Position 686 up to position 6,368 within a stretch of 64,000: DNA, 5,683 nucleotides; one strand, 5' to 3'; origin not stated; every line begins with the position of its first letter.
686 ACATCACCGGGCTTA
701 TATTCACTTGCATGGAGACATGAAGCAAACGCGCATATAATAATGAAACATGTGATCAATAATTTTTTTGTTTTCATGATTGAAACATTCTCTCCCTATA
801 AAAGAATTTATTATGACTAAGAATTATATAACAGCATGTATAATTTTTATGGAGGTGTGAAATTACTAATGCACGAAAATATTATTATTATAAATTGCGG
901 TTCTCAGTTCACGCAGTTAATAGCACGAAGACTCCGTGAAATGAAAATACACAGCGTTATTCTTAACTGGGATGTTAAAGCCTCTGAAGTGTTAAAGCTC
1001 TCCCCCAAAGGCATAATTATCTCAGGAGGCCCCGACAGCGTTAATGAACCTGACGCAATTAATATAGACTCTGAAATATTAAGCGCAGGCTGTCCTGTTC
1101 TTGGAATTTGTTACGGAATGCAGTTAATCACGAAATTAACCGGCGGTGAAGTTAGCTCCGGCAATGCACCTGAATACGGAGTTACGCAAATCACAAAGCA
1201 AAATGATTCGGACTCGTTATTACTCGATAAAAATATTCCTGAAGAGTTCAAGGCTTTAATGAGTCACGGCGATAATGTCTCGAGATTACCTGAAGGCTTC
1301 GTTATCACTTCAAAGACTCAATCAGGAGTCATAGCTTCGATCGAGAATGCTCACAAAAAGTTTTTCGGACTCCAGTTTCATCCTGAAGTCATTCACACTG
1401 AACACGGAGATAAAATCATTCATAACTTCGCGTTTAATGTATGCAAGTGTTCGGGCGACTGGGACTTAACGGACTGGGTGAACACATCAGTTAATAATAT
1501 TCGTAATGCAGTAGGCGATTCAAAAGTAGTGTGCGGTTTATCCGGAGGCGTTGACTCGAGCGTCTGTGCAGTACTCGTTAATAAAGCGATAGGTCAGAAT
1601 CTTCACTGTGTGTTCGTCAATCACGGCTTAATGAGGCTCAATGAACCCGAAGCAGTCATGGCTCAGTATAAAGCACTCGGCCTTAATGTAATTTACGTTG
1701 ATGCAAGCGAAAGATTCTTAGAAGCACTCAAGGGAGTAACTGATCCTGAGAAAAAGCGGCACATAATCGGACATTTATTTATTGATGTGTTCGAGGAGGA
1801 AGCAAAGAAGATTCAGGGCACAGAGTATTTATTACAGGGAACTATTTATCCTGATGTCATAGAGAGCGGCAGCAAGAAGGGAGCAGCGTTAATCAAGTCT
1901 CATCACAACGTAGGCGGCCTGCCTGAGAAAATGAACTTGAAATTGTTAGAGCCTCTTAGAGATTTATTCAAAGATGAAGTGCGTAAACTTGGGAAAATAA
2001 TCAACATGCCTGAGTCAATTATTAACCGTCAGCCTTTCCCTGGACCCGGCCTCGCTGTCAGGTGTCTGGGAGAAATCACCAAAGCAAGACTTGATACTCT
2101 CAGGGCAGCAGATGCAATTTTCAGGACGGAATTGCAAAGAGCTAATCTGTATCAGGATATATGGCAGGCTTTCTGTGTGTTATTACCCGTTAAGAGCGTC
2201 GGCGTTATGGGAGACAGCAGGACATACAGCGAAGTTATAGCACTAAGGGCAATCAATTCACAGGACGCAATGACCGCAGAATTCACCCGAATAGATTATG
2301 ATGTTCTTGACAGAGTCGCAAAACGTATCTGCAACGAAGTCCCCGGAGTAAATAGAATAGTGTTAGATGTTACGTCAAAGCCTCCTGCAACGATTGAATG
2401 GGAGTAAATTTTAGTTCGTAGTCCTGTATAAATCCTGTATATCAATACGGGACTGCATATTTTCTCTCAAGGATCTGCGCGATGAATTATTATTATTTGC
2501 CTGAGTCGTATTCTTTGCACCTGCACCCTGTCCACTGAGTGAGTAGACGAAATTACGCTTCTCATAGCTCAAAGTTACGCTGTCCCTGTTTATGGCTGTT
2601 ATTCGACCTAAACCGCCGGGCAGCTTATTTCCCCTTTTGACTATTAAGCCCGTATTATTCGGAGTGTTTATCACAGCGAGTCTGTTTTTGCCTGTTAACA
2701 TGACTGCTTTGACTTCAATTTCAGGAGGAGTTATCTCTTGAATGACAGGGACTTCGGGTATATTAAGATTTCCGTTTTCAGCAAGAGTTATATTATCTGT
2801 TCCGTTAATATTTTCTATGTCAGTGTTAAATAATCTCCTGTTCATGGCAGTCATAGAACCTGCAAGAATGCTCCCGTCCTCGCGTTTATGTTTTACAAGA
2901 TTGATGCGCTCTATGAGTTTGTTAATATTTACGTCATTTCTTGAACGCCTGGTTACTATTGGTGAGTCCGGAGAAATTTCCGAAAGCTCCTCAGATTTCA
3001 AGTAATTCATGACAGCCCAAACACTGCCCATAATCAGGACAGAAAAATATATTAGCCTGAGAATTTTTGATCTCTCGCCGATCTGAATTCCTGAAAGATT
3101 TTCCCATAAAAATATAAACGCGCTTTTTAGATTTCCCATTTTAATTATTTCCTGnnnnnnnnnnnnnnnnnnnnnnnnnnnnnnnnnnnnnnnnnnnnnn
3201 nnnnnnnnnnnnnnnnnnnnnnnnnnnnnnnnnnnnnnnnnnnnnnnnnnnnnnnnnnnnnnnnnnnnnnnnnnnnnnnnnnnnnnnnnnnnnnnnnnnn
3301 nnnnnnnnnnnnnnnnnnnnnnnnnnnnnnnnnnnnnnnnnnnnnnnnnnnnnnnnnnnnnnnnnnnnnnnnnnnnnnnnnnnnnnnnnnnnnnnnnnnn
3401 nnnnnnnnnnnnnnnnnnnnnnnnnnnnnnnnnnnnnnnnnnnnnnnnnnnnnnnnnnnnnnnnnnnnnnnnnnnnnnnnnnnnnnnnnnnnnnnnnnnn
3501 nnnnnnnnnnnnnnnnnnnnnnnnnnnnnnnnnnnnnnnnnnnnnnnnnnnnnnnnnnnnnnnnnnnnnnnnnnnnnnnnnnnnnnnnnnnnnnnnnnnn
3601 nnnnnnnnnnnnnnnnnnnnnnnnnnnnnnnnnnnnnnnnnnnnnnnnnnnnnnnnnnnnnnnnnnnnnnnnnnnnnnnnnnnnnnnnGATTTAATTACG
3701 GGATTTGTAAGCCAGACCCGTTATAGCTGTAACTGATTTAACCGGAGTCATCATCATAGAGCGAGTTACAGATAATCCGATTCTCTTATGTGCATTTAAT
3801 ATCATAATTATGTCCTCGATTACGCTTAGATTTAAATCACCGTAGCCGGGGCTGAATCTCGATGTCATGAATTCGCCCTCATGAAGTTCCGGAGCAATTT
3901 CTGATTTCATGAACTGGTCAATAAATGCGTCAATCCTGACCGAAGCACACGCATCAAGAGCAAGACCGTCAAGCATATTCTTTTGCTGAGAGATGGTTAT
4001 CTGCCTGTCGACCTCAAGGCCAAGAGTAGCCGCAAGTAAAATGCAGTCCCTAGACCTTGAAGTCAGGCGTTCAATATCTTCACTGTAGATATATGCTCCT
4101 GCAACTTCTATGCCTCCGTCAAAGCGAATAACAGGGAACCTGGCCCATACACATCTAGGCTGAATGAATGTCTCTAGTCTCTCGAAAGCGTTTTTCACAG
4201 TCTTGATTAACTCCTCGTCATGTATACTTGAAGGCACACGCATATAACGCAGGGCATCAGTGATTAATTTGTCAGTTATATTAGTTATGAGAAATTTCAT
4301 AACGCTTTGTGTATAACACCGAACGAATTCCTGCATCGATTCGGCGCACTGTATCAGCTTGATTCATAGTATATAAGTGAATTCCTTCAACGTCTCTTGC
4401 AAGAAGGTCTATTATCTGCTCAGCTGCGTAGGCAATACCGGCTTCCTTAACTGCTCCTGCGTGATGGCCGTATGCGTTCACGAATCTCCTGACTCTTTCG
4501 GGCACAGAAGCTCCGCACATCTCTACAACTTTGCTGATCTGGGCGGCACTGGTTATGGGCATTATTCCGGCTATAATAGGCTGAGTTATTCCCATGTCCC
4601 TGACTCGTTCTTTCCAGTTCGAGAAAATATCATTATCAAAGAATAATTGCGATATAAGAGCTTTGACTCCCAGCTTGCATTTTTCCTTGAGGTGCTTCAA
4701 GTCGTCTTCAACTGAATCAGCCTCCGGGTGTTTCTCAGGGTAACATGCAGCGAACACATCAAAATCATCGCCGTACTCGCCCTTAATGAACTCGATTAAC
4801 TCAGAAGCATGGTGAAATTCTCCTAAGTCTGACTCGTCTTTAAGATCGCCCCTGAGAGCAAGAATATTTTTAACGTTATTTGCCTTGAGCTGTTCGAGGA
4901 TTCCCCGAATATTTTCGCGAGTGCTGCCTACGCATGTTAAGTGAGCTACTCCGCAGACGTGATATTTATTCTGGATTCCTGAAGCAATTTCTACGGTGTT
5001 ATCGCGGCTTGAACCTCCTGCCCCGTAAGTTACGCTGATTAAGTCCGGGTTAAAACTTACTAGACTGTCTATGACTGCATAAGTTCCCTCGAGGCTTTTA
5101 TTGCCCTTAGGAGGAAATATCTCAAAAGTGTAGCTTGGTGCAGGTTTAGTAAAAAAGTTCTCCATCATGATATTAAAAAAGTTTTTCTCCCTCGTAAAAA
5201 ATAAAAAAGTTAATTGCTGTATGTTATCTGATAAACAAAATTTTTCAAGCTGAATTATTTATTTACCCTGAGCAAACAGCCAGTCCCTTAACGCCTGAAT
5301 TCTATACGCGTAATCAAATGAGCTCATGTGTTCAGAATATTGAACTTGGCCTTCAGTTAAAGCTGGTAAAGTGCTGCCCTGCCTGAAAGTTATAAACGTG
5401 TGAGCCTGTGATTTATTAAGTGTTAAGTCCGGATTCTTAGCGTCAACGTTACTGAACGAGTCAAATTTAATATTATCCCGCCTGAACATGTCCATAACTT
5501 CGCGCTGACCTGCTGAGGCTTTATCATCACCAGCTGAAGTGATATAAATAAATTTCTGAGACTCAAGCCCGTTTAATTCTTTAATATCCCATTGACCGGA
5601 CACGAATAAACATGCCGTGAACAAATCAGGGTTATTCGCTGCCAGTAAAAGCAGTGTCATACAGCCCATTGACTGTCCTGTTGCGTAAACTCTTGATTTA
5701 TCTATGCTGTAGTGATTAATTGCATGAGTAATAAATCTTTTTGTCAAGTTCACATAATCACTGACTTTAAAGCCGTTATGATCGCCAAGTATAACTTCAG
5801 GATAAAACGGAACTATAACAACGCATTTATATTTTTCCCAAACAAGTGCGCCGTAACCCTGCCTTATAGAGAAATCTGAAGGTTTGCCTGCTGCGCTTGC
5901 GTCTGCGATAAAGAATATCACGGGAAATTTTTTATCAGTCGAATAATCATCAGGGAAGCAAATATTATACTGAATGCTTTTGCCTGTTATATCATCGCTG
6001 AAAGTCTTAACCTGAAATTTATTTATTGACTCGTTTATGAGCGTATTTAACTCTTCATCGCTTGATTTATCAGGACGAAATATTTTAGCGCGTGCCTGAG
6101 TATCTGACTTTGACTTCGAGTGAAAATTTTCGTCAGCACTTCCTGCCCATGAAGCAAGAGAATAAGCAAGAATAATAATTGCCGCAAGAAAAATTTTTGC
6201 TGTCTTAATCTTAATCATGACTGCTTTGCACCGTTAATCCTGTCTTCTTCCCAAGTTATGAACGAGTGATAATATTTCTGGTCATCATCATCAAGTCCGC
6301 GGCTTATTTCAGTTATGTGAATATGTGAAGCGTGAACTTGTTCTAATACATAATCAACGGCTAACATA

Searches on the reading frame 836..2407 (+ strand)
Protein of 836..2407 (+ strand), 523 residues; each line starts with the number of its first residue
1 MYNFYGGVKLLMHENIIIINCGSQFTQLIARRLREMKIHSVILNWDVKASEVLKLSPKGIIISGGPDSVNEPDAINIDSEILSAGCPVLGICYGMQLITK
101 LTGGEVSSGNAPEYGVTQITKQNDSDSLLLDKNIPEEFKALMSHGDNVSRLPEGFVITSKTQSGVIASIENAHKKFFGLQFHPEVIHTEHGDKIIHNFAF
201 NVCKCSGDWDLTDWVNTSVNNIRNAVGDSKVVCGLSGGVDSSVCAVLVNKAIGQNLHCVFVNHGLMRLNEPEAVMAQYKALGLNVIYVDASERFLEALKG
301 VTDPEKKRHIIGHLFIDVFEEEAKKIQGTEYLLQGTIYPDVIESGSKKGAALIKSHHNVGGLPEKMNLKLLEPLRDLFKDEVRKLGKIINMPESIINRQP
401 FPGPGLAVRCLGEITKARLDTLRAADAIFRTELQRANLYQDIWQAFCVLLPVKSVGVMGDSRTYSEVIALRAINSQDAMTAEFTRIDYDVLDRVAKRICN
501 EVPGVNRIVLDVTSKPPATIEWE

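Call 21: search_protein_families(library=pfam, proteins=[window:836-2407:+], max_evalue=0.00001)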
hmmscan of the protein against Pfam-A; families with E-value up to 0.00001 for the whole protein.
window:836-2407:+ (523 aa): 4 families
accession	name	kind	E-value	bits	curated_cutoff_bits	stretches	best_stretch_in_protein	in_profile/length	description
PF00117.34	GATase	-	4.5e-45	154.1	22.8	1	18-201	2-189/190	Glutamine amidotransferase class-I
PF00958.27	GMP_synt_C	-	1.9e-43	146.8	27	1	432-522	2-92/92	GMP synthase C terminal domain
PF02540.23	NAD_synthase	-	6e-14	52.2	21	1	222-292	12-83/242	NAD synthase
PF07722.19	Peptidase_C26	-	8.8e-11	42.4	20.5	1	79-184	99-219/219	Peptidase C26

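Call 89: find_encoding_contigs(protein=window:836-2407:+, flank=10000, max_places=1)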
Protein window:836-2407:+ (523 aa): 11 contigs read that carry it; 1 place shown.
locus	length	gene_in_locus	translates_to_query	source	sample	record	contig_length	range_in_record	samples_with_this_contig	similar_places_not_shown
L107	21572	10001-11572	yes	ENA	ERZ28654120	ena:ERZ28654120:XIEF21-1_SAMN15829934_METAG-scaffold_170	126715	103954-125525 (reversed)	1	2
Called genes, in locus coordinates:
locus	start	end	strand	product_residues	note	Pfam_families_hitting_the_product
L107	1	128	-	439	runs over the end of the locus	?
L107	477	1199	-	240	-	PF02463:SMC_N (faint), PF00005:ABC_tran, PF13304:AAA_21 (faint)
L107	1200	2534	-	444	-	PF25917:BSH_RND, PF25973:BSH_CzcB (weak), PF25876:HH_MFP_RND, PF25954:Beta-barrel_RND_2, PF25990:Beta-barrel_YknX, PF26002:Beta-barrel_AprE (weak)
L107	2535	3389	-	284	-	PF02811:PHP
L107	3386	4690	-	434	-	PF02321:OEP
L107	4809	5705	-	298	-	PF02826:2-Hacid_dh_C (weak), PF03446:NAD_binding_2, PF03807:F420_oxidored (weak), PF14833:NAD_binding_11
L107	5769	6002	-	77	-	-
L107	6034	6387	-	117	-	PF04365:BrnT_toxin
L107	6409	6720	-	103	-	PF00534:Glycos_transf_1 (weak)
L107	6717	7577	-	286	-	PF00534:Glycos_transf_1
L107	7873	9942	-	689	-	PF00082:Peptidase_S8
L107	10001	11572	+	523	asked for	PF00117:GATase, PF07722:Peptidase_C26, PF02540:NAD_synthase, PF06508:QueC (faint), PF00958:GMP_synt_C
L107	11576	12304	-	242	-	-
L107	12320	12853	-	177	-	-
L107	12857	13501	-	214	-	PF02965:Met_synt_B12 (weak)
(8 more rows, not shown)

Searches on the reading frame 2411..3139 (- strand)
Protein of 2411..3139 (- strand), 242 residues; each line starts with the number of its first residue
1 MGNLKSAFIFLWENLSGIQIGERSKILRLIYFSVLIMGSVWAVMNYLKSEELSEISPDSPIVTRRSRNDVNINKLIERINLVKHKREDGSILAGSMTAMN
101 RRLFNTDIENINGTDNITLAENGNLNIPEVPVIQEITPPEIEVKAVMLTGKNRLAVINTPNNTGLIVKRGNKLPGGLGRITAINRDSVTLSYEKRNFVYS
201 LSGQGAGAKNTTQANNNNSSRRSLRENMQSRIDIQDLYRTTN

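Call 21: search_protein_families(library=pfam, proteins=[window:2411-3139:-], max_evalue=0.00001)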
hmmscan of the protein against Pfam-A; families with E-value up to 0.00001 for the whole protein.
window:2411-3139:- (242 aa): 0 families

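Call 65: search_protein_families(library=pfam, proteins=[window:2411-3139:-], max_evalue=0.01)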
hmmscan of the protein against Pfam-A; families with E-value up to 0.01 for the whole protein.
window:2411-3139:- (242 aa): 1 family
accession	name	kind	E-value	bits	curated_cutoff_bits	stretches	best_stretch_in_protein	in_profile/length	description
PF04351.19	PilP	-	0.0098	16.3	25.6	0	143-190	79-126/146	Pilus assembly protein, PilP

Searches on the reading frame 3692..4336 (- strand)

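Call 21: search_protein_families(library=pfam, proteins=[window:3692-4336:-], max_evalue=0.00001)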
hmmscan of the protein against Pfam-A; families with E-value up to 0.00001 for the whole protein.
window:3692-4336:- (214 aa): 1 family
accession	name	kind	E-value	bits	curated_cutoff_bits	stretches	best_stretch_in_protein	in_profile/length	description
PF02965.22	Met_synt_B12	-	1.9e-06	28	25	1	149-206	188-246/273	Vitamin B12 dependent methionine synthase, activation domain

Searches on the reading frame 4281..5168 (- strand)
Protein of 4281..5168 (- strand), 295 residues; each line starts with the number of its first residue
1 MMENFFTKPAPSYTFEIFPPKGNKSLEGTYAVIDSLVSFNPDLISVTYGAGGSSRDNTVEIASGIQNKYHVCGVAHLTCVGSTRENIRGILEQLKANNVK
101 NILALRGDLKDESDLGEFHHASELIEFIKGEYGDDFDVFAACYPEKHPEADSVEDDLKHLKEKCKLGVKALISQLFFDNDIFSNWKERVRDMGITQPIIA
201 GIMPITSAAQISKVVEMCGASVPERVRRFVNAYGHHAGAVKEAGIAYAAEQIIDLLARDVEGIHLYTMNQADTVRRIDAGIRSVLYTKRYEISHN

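Call 21: search_protein_families(library=pfam, proteins=[window:4281-5168:-], max_evalue=0.00001)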
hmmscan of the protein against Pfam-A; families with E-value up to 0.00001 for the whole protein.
window:4281-5168:- (295 aa): 1 family
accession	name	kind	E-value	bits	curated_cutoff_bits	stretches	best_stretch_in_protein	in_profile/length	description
PF02219.23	MTHFR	-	3.7e-79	266.5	24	1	8-277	8-282/287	Methylenetetrahydrofolate reductase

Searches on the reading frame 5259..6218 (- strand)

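Call 21: search_protein_families(library=pfam, proteins=[window:5259-6218:-], max_evalue=0.00001)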
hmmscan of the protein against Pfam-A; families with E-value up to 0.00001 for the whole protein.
window:5259-6218:- (319 aa): 1 family
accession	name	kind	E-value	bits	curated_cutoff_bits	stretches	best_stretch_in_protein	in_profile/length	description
PF00756.26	Esterase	-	9.3e-07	29.3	22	0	78-209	4-149/251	Putative esterase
